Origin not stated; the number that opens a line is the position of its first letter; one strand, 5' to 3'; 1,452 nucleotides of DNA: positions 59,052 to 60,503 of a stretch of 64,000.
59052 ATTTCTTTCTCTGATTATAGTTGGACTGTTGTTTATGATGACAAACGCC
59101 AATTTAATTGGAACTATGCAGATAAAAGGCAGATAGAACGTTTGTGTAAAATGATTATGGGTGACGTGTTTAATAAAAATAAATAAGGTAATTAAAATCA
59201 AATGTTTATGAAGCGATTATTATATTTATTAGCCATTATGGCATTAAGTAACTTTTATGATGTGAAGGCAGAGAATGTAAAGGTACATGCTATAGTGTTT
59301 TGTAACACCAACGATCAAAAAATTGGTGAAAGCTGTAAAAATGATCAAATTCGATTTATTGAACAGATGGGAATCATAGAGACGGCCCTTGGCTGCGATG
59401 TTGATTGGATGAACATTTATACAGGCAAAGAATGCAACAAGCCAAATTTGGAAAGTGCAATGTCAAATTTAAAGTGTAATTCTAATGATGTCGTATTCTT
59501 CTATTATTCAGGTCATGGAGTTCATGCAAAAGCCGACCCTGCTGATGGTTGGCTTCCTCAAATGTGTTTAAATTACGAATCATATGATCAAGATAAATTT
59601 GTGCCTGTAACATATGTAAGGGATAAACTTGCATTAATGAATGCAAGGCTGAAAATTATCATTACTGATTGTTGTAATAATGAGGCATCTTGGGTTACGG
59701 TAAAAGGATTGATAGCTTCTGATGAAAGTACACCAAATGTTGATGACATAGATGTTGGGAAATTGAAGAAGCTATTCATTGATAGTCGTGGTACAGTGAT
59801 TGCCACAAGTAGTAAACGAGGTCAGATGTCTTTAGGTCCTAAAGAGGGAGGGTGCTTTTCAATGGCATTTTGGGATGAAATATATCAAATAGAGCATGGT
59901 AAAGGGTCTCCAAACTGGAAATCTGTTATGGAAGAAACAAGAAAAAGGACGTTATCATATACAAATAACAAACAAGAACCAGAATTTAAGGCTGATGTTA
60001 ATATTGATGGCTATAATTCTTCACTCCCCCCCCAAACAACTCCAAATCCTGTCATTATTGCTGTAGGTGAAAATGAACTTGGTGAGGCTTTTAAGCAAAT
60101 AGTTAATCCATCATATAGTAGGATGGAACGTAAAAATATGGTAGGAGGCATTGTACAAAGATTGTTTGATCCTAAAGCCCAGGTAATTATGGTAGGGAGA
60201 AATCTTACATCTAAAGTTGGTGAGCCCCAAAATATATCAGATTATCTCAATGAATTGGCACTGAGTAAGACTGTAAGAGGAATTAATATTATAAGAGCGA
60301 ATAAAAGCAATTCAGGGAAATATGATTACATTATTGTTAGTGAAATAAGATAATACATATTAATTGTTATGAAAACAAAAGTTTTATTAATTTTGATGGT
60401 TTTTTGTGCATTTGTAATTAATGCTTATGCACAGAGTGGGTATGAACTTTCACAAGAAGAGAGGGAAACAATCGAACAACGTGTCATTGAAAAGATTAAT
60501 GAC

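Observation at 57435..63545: Eight-gene, entirely exported operon built around a signal-peptide-bearing caspase-like protease: candidate undescribed cell-envelope system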

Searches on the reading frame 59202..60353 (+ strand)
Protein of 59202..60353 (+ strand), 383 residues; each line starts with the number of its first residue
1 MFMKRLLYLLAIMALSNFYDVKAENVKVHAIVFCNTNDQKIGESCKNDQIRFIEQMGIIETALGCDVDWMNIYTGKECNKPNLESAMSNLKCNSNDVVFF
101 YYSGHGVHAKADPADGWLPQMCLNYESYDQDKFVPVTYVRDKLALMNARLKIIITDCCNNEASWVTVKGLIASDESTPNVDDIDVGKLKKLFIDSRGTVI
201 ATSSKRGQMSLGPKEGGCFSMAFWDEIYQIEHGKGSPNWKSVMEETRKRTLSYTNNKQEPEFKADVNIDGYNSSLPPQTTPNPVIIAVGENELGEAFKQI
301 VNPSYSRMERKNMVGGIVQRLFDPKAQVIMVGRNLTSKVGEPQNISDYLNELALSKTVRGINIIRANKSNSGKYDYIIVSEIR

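Call 3: search_protein_families(library=pfam, proteins=[window:59202-60353:+], max_evalue=1)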
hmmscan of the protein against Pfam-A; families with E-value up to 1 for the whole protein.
window:59202-60353:+ (383 aa): 2 families
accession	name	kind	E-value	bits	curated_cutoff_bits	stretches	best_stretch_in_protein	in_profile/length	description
PF00656.27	Peptidase_C14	-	1e-12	48.7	21.4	1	61-264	35-225/233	Caspase domain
PF20505.3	DUF6731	-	0.059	13.3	27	1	311-365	98-152/295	Family of unknown function (DUF6731)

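Call 4: search_protein_families(library=ncbifam, proteins=[window:59202-60353:+], max_evalue=1)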
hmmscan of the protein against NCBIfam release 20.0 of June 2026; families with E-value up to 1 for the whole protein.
window:59202-60353:+ (383 aa): 1 family
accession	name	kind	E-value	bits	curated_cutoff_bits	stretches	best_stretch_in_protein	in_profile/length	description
NF047832.1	caspase_w_EACC1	subfamily_domain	1.3e-08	34.6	140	1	82-215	57-170/211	caspase, EACC1-associated type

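Call 5: search_protein_families(library=padloc, proteins=[window:59202-60353:+], max_evalue=1)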
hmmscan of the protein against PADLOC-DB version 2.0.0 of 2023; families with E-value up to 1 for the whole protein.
window:59202-60353:+ (383 aa): 1 family
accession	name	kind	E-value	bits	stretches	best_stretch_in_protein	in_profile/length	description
PDLC02987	caspase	-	1.1e-06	26.2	1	75-173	48-130/453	-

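Call 6: find_homologous_proteins(query=window:59202-60353:+)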
Query window:59202-60353:+ (383 aa): 150 proteins with E <= 0.001 among 1212 candidates; the best 120 are listed.
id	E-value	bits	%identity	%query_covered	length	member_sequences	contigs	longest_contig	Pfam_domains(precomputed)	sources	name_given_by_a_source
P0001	3.2e-258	874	100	99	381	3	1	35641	PF00656.28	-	-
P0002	7.7e-185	632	71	99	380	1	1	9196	PF00656.28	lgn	-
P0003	2.3e-178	611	69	98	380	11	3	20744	PF00656.28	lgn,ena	-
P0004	3.3e-176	604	68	99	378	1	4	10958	PF00656.28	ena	-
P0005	6.2e-175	600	67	99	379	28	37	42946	PF00656.28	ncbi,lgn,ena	-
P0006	9.7e-174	596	67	99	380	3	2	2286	PF00656.28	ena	-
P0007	2.6e-173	594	68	99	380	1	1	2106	PF00656.28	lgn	-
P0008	1.0e-172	592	68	99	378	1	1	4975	PF00656.28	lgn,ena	-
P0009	1.1e-172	592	68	99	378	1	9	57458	PF00656.28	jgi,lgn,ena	-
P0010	1.4e-172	592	68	99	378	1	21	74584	PF00656.28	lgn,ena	-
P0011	1.9e-172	591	68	99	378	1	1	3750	PF00656.28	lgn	-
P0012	2.3e-172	591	67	99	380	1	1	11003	PF00656.28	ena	-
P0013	3.8e-172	590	68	99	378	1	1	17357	PF00656.28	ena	-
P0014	7.1e-172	590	68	99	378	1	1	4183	PF00656.28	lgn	-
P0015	2.8e-171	588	67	99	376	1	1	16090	PF00656.28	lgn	-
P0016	3.3e-171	587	68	99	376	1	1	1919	PF00656.28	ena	-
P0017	8.1e-171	586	67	99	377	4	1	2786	PF00656.28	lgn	-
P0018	8.8e-170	583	64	99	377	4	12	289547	PF00656.28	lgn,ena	-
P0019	1.9e-169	582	67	99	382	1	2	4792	PF00656.28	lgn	-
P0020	2.0e-169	582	65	99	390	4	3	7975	PF00656.28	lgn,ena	-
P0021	3.5e-169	581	66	99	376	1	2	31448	PF00656.28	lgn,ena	-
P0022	3.5e-168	577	66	99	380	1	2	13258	PF00656.28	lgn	-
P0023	3.5e-168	577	67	99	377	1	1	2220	PF00656.28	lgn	-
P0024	4.9e-167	574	64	99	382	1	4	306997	PF00656.28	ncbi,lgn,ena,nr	ncbi:MAG: caspase family protein [Bacteroidaceae bacterium]|nr:caspase family protein [Bacteroidacea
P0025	2.1e-165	568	64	99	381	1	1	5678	PF00656.28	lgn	-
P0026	2.7e-164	565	65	99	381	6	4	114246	PF00656.28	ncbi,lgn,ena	-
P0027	4.6e-163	561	63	99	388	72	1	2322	PF00656.28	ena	-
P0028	1.0e-162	559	64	99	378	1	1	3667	PF00656.28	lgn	-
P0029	1.1e-161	556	63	99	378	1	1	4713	PF00656.28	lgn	-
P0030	1.4e-160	552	63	99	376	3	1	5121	PF00656.28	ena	-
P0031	4.5e-160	551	63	99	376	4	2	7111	PF00656.28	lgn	-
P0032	1.2e-157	543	64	99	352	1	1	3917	PF00656.28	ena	-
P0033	8.4e-156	537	60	99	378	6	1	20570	PF00656.28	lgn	-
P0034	3.4e-153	528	60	98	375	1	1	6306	PF00656.28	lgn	-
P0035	4.2e-152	525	61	99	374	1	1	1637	PF00656.28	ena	-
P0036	7.1e-152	524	61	95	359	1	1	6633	PF00656.28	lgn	-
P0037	8.5e-152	523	60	99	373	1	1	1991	PF00656.28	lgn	-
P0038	9.0e-151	520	60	99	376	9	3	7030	PF00656.28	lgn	-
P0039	2.3e-150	519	60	99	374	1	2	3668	PF00656.28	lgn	-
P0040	3.1e-150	518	58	99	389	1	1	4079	PF00656.28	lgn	-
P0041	7.9e-150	517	61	99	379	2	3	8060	PF00656.28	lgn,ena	-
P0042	2.6e-149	515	59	99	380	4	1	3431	PF00656.28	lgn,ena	-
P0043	2.9e-149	515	60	99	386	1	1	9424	PF00656.28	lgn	-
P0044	6.1e-149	514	60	99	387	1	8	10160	PF00656.28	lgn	-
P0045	1.2e-148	513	61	99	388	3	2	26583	PF00656.28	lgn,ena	-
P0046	1.6e-148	513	60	99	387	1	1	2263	PF00656.28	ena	-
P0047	1.4e-147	510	58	100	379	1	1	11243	PF00656.28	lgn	-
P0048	1.5e-147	509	61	99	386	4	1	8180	PF00656.28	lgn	-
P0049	2.1e-147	509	61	99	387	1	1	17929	PF00656.28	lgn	-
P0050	5.6e-145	501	61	97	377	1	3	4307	PF00656.28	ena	-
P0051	1.8e-143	496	58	99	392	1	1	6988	PF00656.28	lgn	-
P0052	3.1e-143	495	58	99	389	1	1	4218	PF00656.28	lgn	-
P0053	1.4e-140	487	55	99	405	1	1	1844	PF00656.28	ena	-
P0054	3.0e-140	485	58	99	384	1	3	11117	PF00656.28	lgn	-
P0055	1.6e-138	480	58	99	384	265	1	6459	PF00656.28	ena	-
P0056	5.2e-137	475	58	99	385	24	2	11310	PF00656.28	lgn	-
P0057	6.0e-123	429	63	76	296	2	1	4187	PF00656.28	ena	-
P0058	5.0e-121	422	49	99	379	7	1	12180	PF00656.28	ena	-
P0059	6.3e-118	412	48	99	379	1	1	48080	PF00656.28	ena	-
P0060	2.4e-116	407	61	76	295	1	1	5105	PF00656.28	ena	-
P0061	6.0e-114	399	68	64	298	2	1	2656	PF00656.28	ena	-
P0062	8.8e-96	339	45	100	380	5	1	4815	PF00656.28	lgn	-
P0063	1.5e-95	338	45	99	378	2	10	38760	PF00656.28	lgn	-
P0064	2.8e-92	328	65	55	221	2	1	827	PF00656.28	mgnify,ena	mgnify:FL=1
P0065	2.9e-89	318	59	69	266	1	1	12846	-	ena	-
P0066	5.7e-89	317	43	94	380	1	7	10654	PF00656.28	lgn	-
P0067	2.1e-88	315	43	100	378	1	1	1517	PF00656.28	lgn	-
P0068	2.7e-87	311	40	99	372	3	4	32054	PF00656.28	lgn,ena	-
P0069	1.8e-84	302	55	69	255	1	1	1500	-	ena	-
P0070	1.9e-84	302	41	99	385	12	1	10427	PF00656.28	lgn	-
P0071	2.0e-83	299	39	99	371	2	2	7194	PF00656.28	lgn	-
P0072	1.2e-78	283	39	95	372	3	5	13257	PF00656.28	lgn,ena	-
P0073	3.3e-78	281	39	99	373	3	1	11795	PF00656.28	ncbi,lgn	-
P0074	1.9e-72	262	36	97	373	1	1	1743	PF00656.28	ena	-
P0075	3.9e-71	258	36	99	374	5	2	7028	PF00656.28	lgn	-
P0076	4.6e-70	255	37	92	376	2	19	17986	PF00656.28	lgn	-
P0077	1.1e-69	253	35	97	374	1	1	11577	PF00656.28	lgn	-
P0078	7.2e-69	251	35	100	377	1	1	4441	PF00656.28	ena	-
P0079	2.5e-68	249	46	68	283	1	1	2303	PF00656.28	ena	-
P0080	3.5e-68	248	36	99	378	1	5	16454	PF00656.28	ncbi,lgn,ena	-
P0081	5.0e-68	248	36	93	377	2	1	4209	PF00656.28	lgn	-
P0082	9.6e-68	247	36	92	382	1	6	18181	PF00656.28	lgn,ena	-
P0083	2.0e-67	246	34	97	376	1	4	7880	PF00656.28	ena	-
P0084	5.7e-67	244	37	92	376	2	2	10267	PF00656.28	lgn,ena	-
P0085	2.0e-66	243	35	99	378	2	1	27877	PF00656.28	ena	-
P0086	6.5e-66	241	34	99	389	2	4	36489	PF00656.28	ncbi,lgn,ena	-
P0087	9.0e-66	240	35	100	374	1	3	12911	PF00656.28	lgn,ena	-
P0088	2.0e-64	236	36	100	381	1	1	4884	PF00656.28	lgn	-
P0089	8.1e-63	231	36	99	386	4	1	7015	PF00656.28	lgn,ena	-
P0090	1.7e-61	226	36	99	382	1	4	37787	PF00656.28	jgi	-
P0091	2.4e-59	219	37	93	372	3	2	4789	PF00656.28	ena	-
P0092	1.4e-58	217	36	99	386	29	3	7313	PF00656.28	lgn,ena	-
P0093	6.5e-58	215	36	93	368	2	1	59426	PF00656.28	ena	-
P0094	5.0e-57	212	35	99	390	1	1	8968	PF00656.28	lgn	-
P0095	9.9e-57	211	35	99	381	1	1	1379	PF00656.28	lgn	-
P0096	1.7e-56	210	35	93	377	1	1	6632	PF00656.28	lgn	-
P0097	1.9e-56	210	34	99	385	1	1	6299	PF00656.28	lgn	-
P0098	3.4e-56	209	36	99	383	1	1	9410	PF00656.28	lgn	-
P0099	1.0e-55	207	35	99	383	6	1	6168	PF00656.28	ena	-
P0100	1.9e-55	206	34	99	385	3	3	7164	PF00656.28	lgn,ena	-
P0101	4.6e-55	205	34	99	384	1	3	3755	PF00656.28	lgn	-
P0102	6.2e-55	205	35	100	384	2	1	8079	PF00656.28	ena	-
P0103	7.8e-55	204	35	99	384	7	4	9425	PF00656.28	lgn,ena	-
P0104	1.3e-54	204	35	99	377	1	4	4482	PF00656.28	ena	-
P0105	1.4e-54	204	34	99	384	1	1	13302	PF00656.28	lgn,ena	-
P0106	2.0e-54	203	33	99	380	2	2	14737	PF00656.28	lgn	-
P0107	2.0e-54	203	35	99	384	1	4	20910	PF00656.28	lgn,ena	-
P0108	2.3e-54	203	35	99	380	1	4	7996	PF00656.28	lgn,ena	-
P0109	2.9e-54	203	36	93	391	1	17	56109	PF00656.28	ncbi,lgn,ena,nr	ncbi:MAG: caspase family protein [Bacteroidales bacterium]|nr:caspase family protein [Bacteroidales 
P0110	6.2e-54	201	33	98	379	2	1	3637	PF00656.28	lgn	-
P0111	7.3e-54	201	34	93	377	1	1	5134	PF00656.28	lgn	-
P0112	7.3e-54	201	35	99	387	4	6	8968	PF00656.28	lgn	-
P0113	8.9e-54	201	34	99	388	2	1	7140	PF00656.28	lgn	-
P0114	9.5e-54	201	37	99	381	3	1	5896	PF00656.28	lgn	-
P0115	1.0e-53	201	34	99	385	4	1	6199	PF00656.28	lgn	-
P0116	2.2e-53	200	35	98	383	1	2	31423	PF00656.28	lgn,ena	-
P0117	1.9e-52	197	33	100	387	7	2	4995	PF00656.28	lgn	-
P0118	4.2e-52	195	34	99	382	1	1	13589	PF00656.28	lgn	-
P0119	2.7e-51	193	33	99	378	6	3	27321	PF00656.28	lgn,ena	-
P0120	1.3e-49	187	32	99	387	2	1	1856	PF00656.28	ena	-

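Call 8: find_encoding_contigs(protein=P0024, flank=8000, max_places=2)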
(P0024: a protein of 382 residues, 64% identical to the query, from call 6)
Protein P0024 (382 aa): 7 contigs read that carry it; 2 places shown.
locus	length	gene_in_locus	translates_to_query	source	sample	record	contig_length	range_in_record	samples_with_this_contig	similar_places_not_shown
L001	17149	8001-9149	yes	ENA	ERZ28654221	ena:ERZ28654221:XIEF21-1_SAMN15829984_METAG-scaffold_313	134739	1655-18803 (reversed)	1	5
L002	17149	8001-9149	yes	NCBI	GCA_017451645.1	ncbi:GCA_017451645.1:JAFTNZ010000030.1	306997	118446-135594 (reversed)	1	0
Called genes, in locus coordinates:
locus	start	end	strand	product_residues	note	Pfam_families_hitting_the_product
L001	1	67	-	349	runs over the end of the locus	-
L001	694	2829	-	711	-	PF08800:BT4734-like_N, PF05272:VapE-like_dom, PF19263:DUF5906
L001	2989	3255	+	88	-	-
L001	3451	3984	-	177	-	PF01510:Amidase_2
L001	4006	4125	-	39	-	PF20096:DUF6486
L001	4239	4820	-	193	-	PF18291:HU-HIG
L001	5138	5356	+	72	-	PF14053:DUF4248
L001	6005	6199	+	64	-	-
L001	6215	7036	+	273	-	-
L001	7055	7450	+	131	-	-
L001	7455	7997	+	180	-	-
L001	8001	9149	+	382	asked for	PF00656:Peptidase_C14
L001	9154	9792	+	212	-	-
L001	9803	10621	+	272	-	-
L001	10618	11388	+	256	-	-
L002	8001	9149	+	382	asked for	PF00656:Peptidase_C14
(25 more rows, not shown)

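Call 9: find_encoding_contigs(protein=P0059, flank=8000, max_places=2)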
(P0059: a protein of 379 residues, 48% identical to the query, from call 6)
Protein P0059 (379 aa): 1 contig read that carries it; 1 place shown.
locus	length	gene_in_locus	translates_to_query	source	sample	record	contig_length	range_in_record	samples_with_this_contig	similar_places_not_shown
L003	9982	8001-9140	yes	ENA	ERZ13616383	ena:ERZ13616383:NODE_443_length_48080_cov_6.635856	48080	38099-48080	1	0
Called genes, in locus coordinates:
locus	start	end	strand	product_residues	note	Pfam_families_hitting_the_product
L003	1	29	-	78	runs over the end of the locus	PF00550:PP-binding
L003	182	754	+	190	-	PF00551:Formyl_trans_N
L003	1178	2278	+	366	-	PF17761:DUF1016_N, PF06250:YhcG_C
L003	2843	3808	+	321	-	PF01156:IU_nuc_hydro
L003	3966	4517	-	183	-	-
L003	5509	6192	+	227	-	PF02357:NusG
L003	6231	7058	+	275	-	-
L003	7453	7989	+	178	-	-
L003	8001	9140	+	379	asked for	PF00656:Peptidase_C14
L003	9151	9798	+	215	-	-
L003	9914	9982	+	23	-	?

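Call 10: find_encoding_contigs(protein=P0109, flank=8000, max_places=2)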
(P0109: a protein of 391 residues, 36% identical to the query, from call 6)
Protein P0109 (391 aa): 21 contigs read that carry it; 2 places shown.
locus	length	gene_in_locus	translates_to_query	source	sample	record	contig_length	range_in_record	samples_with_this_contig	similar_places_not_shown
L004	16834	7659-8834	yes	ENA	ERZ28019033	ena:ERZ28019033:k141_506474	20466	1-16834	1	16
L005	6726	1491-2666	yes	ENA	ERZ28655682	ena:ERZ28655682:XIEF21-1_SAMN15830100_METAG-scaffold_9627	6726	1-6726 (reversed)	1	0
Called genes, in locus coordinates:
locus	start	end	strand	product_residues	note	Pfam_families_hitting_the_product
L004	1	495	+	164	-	?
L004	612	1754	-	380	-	PF12833:HTH_18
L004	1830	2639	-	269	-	-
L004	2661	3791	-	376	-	PF04551:GcpE, PF26540:GcpE_C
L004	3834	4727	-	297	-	PF02498:Bro-N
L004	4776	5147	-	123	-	-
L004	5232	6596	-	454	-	PF01225:Mur_ligase, PF08245:Mur_ligase_M, PF02875:Mur_ligase_C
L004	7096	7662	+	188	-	-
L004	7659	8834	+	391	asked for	PF00656:Peptidase_C14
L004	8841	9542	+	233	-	-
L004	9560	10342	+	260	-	-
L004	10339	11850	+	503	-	-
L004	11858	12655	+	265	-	-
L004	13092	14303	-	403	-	PF01966:HD (weak), PF19276:HD_assoc_2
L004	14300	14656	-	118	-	PF09719:C_GCAxxG_C_C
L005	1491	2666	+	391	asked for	PF00656:Peptidase_C14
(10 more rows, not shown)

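Call 12: find_related_loci(query=A1, collection=genome_contigs, flank=9000)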
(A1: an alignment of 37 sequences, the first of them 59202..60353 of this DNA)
Query A1 (383 aa) in genome_contigs; peptide patterns used: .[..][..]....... (x = any residue, [..] = any of these).
599 stretches matched a pattern (row limit reached: there are more); 457 encode a relative of the query (tblastn E <= 1e-3); the best 80 are kept; 80 distinct loci.
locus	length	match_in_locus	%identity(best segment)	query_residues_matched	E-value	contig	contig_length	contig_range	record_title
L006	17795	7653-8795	65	3-383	2e-170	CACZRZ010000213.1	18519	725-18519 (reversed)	MAG: uncultured Bacteroidales bacterium isolate RUG12892 genome assembly, contig: RUG12892_asm_213, whole genome shotgun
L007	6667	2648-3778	61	4-383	4e-158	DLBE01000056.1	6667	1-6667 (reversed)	MAG TPA_asm: Bacillales bacterium UBA7029 UBA7029_contig_326239, whole genome shotgun sequence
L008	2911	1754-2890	54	3-383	1e-139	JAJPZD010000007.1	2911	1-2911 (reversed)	MAG: Prevotella sp. isolate AH.B6_5 NODE_3489_length_2911_cov_8.793768, whole genome shotgun sequence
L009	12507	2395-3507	46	6-383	8e-102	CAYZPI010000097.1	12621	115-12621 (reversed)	MAG TPA_asm: uncultured Bacteroides sp. isolate SRP199465_co2_261 genome assembly, contig: NODE_15656_length_12621_cov_1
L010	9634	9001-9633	66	3-214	9e-97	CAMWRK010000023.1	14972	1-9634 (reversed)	MAG TPA_asm: uncultured Prevotellaceae bacterium isolate SRR14411281_bin.2_metawrap_v1.3_MAG genome assembly, contig: NO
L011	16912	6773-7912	38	1-383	9e-69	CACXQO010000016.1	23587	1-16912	MAG: uncultured Bacteroidia bacterium isolate RUG11504 genome assembly, contig: RUG11504_asm_16, whole genome shotgun se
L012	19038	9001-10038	34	28-383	5e-62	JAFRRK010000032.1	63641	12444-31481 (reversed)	MAG: Bacteroidales bacterium isolate RGIG2732 Goat_Omasum-4__c255161, whole genome shotgun sequence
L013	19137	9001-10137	35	3-383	2e-60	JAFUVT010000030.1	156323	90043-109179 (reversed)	MAG: Bacteroidales bacterium isolate RGIG4870 Roe_deer_Rumen-1__c13796, whole genome shotgun sequence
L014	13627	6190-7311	33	3-383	3e-59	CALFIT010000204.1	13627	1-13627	MAG TPA_asm: uncultured Bacteroidales bacterium isolate ERR1278073_bin.13_CONCOCT_v1.1_MAG genome assembly, contig: ERZ8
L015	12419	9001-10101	33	2-383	1e-56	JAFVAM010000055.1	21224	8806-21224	MAG: Bacteroidales bacterium isolate RGIG4993 Roe_deer_Rumen-5__c231777, whole genome shotgun sequence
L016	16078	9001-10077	32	28-383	1e-49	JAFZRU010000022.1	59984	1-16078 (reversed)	MAG: Prevotella sp. isolate RGIG8039 Water_buffalos_Rumen-1__c336946, whole genome shotgun sequence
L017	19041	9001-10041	32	3-355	1e-47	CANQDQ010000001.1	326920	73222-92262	MAG: uncultured Bacteroidales bacterium isolate Lapin-005__bin58 genome assembly, contig: Lapin-005__NODE_4_length_32692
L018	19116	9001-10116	30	3-383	2e-47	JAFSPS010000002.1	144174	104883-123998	MAG: Bacteroidales bacterium isolate RGIG3361 Goat_Reticulum.Co__c70963, whole genome shotgun sequence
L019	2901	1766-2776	30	28-382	2e-44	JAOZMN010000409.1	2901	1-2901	MAG: Bacteroidales bacterium isolate GMC3.concoct.60_sub GMC3_21090_length_2901_cov_5.576247, whole genome shotgun seque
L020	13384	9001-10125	30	4-382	9e-44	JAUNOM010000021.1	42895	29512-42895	MAG: Prevotellaceae bacterium isolate S34M_St_53 NODE_320_length_42895_cov_78.131022, whole genome shotgun sequence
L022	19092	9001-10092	30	3-382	8e-42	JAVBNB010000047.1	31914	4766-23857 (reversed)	MAG: Tannerella sp. isolate EPI_MAG_00067 c_000000307416, whole genome shotgun sequence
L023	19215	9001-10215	30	3-382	3e-39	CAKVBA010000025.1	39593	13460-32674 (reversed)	MAG: uncultured Parabacteroides sp. isolate REFINED_METABAT215_TOP10_CONTIGS_1500_ASSEMBLY_K77_MERGED__Hadza_PheChl_Fibe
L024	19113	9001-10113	30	9-382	2e-38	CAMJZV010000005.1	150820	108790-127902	MAG: uncultured Prevotellaceae bacterium isolate SRR12081300_bin.105_metaWRAP_v1.3_MAG genome assembly, contig: ERZ12289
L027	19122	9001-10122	26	18-382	4e-34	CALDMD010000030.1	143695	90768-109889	MAG TPA_asm: uncultured Prevotella sp. isolate SRR1747041_bin.42_CONCOCT_v1.1_MAG genome assembly, contig: ERZ808270.5,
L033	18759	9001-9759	32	26-267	2e-30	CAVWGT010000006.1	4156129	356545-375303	MAG: uncultured Chitinophagaceae bacterium isolate MFD01275.bin.1.48 genome assembly, contig: contig_2359, whole genome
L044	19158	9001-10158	26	4-383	1e-28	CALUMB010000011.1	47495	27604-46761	MAG: uncultured Prevotella sp. isolate BRZ_QA__bin92 genome assembly, contig: BRZ_QA__NODE_803_length_47495_cov_6.288414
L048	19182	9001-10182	25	8-383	2e-27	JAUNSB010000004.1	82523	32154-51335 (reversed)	MAG: Prevotella sp. isolate S4M_St_13 NODE_78_length_82523_cov_33.028144, whole genome shotgun sequence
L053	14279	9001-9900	28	4-305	5e-27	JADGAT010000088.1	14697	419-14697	MAG: SAR324 cluster bacterium isolate nPCRbin10 nPCR_bin10_NODE_88_length_14697_cov_6.521135, whole genome shotgun seque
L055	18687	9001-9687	32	28-256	2e-26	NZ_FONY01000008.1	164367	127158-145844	Thermoflexibacter ruber strain GEY, DSM 9560, whole genome shotgun sequence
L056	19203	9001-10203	27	3-383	3e-26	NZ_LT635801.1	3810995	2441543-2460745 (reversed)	Bacteroides ilei strain Marseille-P3208, whole genome shotgun sequence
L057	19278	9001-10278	29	10-280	2e-26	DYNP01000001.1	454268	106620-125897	MAG TPA_asm: Thiomargarita sp. isolate SulCav_FS08_3_3_44_224 SulCav_FS08_3_1_length_454268_cov_130_762748, whole genome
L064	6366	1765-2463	31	23-275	9e-26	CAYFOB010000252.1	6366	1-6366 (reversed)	MAG TPA_asm: uncultured Thiomargarita sp. isolate ERP019367_co1_33 genome assembly, contig: NODE_7009_length_6366_cov_3.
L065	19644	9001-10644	29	1-274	6e-26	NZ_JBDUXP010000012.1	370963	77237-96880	MAG: Dokdonia sp. isolate CB.59.F.A3_113_16 CB_59_F_A3_113_16_000000000012, whole genome shotgun sequence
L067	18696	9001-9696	30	26-256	2e-25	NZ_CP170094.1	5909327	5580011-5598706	Bernardetia sp. OM2101 chromosome, complete genome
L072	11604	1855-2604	29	28-281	2e-24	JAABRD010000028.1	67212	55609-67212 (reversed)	MAG: Thiotrichaceae bacterium isolate S06.Bin195 NODE_28_length_67212_cov_5.79807, whole genome shotgun sequence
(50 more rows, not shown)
